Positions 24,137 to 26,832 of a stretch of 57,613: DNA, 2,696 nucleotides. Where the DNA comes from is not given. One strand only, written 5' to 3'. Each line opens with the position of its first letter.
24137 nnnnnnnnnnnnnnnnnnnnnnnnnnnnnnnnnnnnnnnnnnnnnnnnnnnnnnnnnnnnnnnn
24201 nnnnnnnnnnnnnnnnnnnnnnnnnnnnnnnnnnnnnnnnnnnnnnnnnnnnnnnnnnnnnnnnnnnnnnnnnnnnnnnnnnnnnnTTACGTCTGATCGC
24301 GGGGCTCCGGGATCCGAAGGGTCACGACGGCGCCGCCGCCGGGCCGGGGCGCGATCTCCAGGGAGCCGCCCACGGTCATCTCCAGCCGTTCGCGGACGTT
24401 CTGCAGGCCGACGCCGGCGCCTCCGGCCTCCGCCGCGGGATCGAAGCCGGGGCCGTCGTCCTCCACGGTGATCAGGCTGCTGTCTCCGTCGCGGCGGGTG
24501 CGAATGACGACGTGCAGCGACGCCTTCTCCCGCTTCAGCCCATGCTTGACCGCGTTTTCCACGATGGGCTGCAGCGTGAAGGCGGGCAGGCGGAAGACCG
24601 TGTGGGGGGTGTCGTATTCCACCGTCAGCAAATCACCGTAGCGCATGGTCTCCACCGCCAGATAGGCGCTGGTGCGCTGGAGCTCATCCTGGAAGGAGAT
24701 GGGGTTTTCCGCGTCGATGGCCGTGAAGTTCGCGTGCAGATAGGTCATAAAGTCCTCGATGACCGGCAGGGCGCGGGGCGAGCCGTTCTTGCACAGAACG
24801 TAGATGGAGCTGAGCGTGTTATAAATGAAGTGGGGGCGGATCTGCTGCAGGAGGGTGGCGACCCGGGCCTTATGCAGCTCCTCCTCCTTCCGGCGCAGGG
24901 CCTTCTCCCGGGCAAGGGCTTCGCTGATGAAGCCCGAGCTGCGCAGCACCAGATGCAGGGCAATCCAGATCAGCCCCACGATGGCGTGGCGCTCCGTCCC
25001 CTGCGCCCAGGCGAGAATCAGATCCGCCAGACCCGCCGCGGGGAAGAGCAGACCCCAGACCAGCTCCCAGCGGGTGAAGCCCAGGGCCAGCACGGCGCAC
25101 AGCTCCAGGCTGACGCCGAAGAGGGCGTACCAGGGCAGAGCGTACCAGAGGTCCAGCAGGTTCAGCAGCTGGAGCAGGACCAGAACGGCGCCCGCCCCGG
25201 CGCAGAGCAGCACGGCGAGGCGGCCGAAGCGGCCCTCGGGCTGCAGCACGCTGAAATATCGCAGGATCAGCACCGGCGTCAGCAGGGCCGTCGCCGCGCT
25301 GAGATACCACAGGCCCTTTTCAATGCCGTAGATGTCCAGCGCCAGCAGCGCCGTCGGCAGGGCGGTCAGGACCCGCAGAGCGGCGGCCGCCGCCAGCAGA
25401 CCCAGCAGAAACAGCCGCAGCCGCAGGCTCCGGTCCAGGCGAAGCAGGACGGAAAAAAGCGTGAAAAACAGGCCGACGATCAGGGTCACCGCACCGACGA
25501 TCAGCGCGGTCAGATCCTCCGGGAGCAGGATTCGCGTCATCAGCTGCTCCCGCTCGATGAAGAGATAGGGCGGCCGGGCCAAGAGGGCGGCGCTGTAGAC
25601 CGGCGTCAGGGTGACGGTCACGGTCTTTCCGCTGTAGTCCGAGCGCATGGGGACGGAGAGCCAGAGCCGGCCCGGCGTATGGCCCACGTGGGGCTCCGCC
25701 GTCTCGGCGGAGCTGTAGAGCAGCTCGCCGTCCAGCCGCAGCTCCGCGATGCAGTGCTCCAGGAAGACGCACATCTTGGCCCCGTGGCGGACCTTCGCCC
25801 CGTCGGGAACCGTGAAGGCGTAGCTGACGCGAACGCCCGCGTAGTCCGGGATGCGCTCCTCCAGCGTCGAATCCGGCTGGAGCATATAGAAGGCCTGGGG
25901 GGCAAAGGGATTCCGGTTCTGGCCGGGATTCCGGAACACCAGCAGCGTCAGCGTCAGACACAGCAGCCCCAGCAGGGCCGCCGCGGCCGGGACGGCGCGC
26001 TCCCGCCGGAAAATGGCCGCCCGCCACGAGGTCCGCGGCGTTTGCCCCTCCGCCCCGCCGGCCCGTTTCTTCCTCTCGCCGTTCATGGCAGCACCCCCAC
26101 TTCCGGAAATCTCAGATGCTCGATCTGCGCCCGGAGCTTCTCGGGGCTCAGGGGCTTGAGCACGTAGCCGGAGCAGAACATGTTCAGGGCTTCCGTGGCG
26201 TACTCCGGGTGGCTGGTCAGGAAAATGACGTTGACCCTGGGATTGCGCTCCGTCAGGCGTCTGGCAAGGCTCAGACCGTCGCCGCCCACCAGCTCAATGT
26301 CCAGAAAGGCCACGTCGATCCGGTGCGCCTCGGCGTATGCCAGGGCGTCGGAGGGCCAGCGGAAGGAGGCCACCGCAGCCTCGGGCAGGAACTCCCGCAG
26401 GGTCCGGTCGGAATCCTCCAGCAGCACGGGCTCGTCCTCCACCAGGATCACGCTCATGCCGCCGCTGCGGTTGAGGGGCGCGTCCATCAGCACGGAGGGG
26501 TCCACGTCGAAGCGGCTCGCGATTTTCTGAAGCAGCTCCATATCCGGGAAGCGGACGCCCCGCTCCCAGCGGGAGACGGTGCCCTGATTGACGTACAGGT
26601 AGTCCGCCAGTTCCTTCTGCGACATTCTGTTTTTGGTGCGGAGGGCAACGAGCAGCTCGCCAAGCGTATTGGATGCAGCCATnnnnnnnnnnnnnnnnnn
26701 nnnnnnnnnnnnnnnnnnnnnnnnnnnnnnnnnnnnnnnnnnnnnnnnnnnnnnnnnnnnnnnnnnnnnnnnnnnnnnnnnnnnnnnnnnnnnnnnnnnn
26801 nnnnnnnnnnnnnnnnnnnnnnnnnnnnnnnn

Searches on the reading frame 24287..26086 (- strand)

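Call 6: search_protein_families(library=pfam, proteins=[window:24287-26086:-], max_evalue=0.01)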
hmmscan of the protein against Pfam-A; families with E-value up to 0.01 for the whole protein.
window:24287-26086:- (599 aa): 3 families
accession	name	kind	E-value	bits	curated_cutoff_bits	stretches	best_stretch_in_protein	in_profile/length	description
PF06580.19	His_kinase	-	6.1e-15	55.7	25.2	1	408-485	2-79/81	Histidine kinase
PF02518.31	HATPase_c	-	4.8e-14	53.2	26.4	1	505-595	10-110/111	Histidine kinase-, DNA gyrase B-, and HSP90-like ATPase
PF13581.12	HATPase_c_2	-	0.0047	17.4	27.4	1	509-554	40-85/127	Histidine kinase-like ATPase domain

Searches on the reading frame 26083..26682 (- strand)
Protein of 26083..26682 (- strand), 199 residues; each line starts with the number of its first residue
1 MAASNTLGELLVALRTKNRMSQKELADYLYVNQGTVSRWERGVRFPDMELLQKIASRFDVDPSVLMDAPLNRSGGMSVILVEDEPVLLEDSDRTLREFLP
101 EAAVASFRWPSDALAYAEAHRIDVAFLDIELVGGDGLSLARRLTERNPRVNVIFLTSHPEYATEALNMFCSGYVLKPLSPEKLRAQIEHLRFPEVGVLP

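Call 6: search_protein_families(library=pfam, proteins=[window:26083-26682:-], max_evalue=0.01)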
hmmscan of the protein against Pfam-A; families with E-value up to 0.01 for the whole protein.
window:26083-26682:- (199 aa): 8 families
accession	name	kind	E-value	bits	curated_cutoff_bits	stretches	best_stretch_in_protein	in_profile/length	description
PF00072.30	Response_reg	-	1.1e-19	71.1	30.2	1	78-187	1-110/111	Response regulator receiver domain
PF01381.28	HTH_3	-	2.8e-13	50.1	23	1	13-64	3-54/55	Helix-turn-helix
PF13560.12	HTH_31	-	4e-07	30.7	27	1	7-63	2-59/64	Helix-turn-helix domain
PF01047.28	MarR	-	4.8e-05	23.6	24.6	1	8-39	6-37/59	MarR family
PF12844.13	HTH_19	-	9.4e-05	22.7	30.2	1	8-67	1-60/64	Helix-turn-helix domain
PF13443.12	HTH_26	-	0.0011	19.6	22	1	16-65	7-57/63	Cro/C1-type HTH DNA-binding domain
PF03853.21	YjeF_N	-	0.0027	18.2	24.9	1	133-166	38-71/169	YjeF-related protein N-terminus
PF20274.4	cREC_REC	-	0.0054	17.8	27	1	87-163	4-79/88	Cyclic-phosphate processing Receiver domain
